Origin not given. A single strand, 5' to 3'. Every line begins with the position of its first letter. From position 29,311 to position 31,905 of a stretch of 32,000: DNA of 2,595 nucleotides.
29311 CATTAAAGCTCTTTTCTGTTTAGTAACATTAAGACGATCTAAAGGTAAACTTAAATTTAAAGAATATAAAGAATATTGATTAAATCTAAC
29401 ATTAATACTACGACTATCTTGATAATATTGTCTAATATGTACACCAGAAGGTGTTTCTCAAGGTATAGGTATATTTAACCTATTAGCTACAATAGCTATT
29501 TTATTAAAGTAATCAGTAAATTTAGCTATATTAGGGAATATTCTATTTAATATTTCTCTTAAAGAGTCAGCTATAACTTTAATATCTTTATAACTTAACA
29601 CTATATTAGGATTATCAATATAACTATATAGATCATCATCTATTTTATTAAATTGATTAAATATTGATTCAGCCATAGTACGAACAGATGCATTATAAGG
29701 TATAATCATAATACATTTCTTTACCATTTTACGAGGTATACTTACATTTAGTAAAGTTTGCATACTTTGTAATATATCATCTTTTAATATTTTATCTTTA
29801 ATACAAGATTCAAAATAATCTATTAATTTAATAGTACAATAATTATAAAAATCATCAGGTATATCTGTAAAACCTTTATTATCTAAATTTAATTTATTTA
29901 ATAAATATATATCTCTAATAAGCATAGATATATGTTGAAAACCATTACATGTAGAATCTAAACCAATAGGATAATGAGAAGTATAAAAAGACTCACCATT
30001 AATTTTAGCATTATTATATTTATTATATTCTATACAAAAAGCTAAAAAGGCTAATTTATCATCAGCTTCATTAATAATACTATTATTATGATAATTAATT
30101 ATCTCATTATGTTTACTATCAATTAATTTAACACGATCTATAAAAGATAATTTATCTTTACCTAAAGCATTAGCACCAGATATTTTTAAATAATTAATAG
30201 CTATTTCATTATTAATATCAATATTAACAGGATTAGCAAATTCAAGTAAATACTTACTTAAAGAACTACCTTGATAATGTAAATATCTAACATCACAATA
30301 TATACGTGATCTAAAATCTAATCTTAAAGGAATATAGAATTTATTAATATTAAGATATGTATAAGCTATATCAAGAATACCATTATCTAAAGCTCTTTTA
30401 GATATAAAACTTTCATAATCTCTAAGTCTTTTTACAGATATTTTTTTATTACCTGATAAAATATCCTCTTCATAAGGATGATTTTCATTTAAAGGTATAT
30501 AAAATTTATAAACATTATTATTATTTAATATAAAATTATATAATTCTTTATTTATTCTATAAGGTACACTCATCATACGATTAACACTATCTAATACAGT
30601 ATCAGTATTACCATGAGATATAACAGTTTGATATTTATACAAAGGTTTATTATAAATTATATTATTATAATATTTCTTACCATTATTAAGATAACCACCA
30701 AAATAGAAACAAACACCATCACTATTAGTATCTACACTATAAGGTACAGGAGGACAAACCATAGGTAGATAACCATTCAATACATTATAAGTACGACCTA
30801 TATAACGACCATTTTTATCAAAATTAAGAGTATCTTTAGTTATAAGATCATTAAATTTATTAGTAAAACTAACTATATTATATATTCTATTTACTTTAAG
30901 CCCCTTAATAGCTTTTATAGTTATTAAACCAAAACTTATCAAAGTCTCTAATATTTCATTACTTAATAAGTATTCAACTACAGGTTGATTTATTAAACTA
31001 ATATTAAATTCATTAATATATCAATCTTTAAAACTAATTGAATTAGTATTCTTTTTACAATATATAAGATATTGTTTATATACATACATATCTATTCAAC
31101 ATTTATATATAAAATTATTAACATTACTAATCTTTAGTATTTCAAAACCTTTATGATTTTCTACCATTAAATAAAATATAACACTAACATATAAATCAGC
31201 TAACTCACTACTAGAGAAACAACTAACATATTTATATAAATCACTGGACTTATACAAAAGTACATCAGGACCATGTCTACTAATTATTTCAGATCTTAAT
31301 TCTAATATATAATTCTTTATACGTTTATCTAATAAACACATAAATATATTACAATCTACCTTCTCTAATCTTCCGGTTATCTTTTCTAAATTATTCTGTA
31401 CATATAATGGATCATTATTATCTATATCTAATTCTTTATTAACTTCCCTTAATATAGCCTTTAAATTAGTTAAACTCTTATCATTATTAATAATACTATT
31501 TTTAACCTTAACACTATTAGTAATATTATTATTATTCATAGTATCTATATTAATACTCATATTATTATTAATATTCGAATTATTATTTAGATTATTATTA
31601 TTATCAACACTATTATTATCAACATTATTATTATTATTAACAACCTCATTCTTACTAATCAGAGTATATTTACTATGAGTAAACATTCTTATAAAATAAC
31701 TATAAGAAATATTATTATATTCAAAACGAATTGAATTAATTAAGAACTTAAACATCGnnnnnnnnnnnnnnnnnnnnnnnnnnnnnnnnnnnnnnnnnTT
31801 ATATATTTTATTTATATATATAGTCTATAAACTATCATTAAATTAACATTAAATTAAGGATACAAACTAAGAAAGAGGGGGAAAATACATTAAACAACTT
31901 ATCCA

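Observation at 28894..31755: Intact plasmid/phage-type RNA polymerase gene embedded in the mitochondrial chromosome next to cox1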

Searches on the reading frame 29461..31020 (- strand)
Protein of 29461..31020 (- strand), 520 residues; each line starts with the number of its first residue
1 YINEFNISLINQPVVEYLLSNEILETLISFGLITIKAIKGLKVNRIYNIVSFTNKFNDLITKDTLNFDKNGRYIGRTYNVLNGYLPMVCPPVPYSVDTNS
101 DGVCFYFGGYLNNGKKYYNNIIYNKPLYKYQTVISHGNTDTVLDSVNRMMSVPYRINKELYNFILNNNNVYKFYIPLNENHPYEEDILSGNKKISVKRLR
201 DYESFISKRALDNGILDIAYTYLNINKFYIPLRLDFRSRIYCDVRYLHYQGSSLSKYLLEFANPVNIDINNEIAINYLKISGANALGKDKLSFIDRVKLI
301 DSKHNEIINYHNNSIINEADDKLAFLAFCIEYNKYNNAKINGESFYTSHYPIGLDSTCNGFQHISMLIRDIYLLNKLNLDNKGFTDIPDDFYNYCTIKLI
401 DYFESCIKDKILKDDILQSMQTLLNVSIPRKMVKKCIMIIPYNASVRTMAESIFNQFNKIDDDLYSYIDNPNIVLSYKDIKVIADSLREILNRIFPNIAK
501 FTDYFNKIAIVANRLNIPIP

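Call 58: predict_structure(alignment_id=A1)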
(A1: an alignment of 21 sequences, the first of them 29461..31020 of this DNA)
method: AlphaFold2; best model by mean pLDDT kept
length: 520 residues; sequences in the alignment: 21
mean_pLDDT: 83.1   pTM: 0.77
mean pLDDT of the five models: 83.1, 81.3, 80.8, 80.7, 80.6
residues with pLDDT >= 90: 255; 70-90: 180; 50-70: 47; < 50: 38
segments of 3 or more residues with pLDDT < 50: 1-20, 61-66, 71-82
pLDDT, mean of each block of 10 residues (from residue 1): 24 32 68 77 68 69 49 42 76 80 71 61 75 78 92 97 95 91 84 79 90 92 93 86 90 95 96 95 93 96 96 89 96 97 96 71 88 89 91 94 95 93 92 89 89 90 89 93 95 89 87 79
secondary structure, 60 per line:
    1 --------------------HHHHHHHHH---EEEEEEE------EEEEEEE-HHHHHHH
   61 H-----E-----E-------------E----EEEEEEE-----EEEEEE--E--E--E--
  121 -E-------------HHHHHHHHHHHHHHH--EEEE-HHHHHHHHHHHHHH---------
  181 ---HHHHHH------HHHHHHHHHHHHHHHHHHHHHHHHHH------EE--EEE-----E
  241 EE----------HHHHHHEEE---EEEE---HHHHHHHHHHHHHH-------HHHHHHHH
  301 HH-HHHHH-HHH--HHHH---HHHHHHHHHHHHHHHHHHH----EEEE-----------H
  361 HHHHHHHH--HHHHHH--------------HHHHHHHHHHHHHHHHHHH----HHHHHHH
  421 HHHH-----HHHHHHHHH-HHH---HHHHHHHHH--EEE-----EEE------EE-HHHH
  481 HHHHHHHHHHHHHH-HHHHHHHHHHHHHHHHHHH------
elements in order: H21-29 E33-39 E46-52 H54-61 E92-98 E104-109 H136-150 E153-156 H158-171 H184-189 H196-221 E232-234 E240-242 H253-258 E259-261 E265-268 H272-285 H293-302 H304-308 H315-318 H322-340 E345-348 H360-368 H371-376 H391-409 H414-424 H430-438 H446-454 E457-459 E465-467 H477-494 H496-514

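Call 60: fold_search(model_id=the predicted structure, library=pdb)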
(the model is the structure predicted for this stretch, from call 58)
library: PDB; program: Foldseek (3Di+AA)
matches with E <= 10: 153; with E <= 0.001: 72
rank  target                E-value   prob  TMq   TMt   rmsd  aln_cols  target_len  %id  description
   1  8c5s_A                3.2e-18  1.00  0.60  0.35   9.0       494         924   21  Cryo-EM structure of yeast mitochondrial RNA polymerase transcription initiation complex with 7-mer RNA, pppGpGpUpApAp (released 2023-08-30)
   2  8dh3_I                5.9e-18  1.00  0.60  0.39  11.4       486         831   20  T7 RNA polymerase elongation complex with unnatural base dPa (released 2023-02-01)
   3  8dh0_B                7.3e-18  1.00  0.59  0.38  11.9       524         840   20  T7 RNA polymerase elongation complex with unnatural base dDs (released 2023-02-01)
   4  8q63_A                9.5e-18  1.00  0.62  0.37   7.9       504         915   21  Cryo-EM structure of IC8', a second state of yeast mitochondrial RNA polymerase transcription initiation complex with  (released 2023-08-30)
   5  8dh5_B                1.4e-17  1.00  0.60  0.38  11.7       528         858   20  T7 RNA polymerase elongation complex with unnatural base dPa-ATP mismatch (released 2023-02-01)
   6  8dh4_M                1.7e-17  1.00  0.59  0.39  11.2       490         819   20  T7 RNA polymerase elongation complex with unnatural base dPa-DsTP pair (released 2023-02-01)
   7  6ymw_A                1.7e-17  1.00  0.59  0.35   9.2       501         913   21  Cryo-EM structure of yeast mitochondrial RNA polymerase transcription initiation complex (released 2020-12-09)
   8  8dh5_M                1.8e-17  1.00  0.58  0.42   6.0       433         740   22  T7 RNA polymerase elongation complex with unnatural base dPa-ATP mismatch (released 2023-02-01)
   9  8dh1_B                3.0e-17  1.00  0.60  0.38  12.0       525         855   20  T7 RNA polymerase elongation complex with unnatural base dDs-PaTP pair (released 2023-02-01)
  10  3e2e_A                3.1e-17  1.00  0.58  0.37   9.6       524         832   19  Crystal Structure of an Intermediate Complex of T7 RNAP and 7nt of RNA (released 2008-11-04)
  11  8dh2_B                3.5e-17  1.00  0.60  0.38  12.0       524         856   19  T7 RNA polymerase elongation complex with unnatural base dDs-ATP mismatch (released 2023-02-01)
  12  8dh0_N                3.9e-17  1.00  0.57  0.39   5.8       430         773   22  T7 RNA polymerase elongation complex with unnatural base dDs (released 2023-02-01)
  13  8dh3_M                4.1e-17  1.00  0.57  0.39   6.2       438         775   22  T7 RNA polymerase elongation complex with unnatural base dPa (released 2023-02-01)
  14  1msw_D                4.5e-17  1.00  0.63  0.39  10.2       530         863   18  Structural basis for the transition from initiation to elongation transcription in T7 RNA polymerase (released 2002-11-15)
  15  8atw_A                4.7e-17  1.00  0.60  0.35   8.7       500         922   20  Cryo-EM structure of yeast mitochondrial RNA polymerase transcription initiation complex with 6-mer RNA, pppGpGpApApAp (released 2023-08-30)
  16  8dh3_E                4.7e-17  1.00  0.60  0.39  11.5       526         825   20  T7 RNA polymerase elongation complex with unnatural base dPa (released 2023-02-01)
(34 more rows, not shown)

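Call 72: search_protein_representatives(protein=window:29461-31020:-)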
Query: 520 residues. Proteins with E-value up to 0.001 (for the whole library): 4417; up to 1e-10: 2220; up to 1e-30: 114. The best 150 are listed.
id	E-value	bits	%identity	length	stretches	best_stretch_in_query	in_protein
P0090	1.1e-76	275.4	39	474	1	87-520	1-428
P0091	3.6e-76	273.7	38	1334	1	80-520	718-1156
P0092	3.7e-75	270.4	39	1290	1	83-519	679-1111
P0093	7.6e-74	266.0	40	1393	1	79-520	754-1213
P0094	2.0e-72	261.3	39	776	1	84-520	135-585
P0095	1.5e-70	255.2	38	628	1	84-520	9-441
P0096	1.4e-69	251.9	37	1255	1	84-520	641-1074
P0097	7.8e-68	246.2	38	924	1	49-519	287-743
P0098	1.5e-67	245.2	37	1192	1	84-520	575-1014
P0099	4.2e-67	243.8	36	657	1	78-520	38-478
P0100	2.5e-66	241.2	37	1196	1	84-520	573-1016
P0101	1.6e-64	235.3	38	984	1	27-519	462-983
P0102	1.8e-64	235.1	38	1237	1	85-516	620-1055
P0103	1.6e-62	228.6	36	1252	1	73-519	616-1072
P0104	8.7e-62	226.2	39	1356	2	68-467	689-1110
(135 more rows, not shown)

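Call 73: list_cluster_members(proteins=[P0091, P0092, P0093, P0094, P0096, P0097, P0098, P0100, P0101, P0102])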
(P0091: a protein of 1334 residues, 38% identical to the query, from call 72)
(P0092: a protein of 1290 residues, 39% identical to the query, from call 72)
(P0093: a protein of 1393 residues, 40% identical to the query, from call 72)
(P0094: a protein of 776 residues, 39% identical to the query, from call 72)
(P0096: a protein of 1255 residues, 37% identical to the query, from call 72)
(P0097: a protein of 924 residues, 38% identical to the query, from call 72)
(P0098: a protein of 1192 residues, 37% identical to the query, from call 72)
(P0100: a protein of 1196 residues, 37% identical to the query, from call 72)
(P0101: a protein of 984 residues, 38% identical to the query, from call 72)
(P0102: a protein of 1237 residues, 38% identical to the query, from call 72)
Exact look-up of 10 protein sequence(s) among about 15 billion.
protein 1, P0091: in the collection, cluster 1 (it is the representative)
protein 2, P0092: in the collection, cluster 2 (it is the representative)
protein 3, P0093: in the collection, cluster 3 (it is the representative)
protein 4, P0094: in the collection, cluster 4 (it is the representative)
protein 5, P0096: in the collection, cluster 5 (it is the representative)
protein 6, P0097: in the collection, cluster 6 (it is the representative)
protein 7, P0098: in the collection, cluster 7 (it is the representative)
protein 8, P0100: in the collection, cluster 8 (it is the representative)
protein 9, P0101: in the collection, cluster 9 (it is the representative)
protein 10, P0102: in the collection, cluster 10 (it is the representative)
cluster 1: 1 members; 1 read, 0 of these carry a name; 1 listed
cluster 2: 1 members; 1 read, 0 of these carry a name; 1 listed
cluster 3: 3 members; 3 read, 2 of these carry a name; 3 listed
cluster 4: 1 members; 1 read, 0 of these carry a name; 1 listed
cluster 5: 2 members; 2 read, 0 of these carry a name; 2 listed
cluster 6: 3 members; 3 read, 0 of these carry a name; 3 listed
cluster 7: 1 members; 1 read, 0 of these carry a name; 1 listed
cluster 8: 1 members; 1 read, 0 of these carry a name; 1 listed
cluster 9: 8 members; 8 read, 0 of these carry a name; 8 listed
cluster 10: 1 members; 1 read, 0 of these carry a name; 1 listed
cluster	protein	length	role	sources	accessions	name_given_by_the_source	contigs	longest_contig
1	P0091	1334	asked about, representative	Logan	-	-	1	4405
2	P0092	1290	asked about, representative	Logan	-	-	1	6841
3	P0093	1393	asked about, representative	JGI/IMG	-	DNA-directed RNA polymerase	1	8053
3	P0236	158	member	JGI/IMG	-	hypothetical protein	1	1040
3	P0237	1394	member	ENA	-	-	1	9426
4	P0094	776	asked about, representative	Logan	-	-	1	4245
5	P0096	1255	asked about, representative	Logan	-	-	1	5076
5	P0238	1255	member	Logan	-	-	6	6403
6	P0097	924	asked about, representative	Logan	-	-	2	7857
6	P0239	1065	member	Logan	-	-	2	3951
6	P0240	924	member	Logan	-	-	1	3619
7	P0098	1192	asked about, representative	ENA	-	-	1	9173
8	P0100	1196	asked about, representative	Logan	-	-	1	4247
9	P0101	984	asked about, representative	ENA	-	-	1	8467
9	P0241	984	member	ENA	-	-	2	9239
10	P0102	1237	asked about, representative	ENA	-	-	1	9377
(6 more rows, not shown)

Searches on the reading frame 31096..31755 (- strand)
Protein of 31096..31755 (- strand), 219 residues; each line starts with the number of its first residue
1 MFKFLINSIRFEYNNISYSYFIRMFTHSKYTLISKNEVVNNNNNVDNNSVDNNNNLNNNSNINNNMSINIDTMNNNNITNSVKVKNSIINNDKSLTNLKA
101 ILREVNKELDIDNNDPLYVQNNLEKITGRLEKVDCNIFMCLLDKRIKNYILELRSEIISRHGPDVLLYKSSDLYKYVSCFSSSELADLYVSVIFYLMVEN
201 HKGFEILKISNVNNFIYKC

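Call 34: find_encoding_contigs(protein=window:31096-31755:-, flank=10000, max_places=6)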
Protein window:31096-31755:- (219 aa): no gene with exactly this product is on record in the collection.
